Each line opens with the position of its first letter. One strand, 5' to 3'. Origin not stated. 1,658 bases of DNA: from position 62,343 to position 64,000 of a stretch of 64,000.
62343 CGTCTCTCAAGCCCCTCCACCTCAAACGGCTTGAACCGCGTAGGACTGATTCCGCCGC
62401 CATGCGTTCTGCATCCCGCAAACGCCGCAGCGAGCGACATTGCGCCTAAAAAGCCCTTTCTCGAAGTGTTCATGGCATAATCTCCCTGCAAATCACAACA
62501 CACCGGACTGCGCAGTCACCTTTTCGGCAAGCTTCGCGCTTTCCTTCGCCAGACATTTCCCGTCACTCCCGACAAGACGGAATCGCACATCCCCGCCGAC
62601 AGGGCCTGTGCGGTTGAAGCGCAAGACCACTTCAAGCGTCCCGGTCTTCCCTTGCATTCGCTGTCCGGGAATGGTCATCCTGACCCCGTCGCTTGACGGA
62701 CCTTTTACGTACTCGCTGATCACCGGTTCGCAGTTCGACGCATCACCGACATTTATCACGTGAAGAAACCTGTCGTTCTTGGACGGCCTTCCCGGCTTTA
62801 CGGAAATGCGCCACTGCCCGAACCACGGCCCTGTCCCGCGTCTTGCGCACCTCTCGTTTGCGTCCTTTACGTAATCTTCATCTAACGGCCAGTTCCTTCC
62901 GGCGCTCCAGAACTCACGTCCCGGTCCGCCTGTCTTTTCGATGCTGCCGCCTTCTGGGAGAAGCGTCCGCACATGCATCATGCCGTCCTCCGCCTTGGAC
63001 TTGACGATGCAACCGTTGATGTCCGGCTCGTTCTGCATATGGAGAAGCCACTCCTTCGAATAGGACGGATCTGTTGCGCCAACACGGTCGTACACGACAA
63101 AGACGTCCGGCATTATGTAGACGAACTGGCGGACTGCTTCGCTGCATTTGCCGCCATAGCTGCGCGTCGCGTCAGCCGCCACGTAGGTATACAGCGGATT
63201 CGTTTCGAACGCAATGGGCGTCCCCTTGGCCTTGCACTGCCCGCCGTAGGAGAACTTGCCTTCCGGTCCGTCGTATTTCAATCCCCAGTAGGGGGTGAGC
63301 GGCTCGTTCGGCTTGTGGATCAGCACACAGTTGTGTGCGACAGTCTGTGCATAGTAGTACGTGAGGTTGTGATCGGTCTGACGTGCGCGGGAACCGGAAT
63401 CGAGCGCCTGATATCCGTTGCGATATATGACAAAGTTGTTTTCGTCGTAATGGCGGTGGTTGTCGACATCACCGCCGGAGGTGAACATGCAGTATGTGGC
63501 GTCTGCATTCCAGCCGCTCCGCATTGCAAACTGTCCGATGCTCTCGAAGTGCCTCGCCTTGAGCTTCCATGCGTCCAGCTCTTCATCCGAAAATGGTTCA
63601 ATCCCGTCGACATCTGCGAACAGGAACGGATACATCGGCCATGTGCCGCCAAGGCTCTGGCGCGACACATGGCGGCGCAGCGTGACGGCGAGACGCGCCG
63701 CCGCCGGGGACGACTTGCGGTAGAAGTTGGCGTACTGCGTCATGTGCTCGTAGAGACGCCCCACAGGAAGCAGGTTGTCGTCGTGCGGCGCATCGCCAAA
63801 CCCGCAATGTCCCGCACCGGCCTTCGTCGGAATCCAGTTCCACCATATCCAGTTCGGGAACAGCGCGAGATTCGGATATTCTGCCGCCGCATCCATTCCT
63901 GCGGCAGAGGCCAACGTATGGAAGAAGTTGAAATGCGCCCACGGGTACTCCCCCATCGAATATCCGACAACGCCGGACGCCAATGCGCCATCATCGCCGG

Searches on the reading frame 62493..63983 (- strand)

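Call 11: search_protein_families(library=pfam, proteins=[window:62493-63983:-], max_evalue=0.001)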
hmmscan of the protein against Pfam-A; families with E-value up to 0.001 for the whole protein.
window:62493-63983:- (496 aa): 1 family
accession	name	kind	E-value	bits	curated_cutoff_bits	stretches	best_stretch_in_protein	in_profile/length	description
PF07940.18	Hepar_II_III_C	-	8.2e-07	29.2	24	1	143-328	6-170/237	Heparinase II/III-like, C-terminal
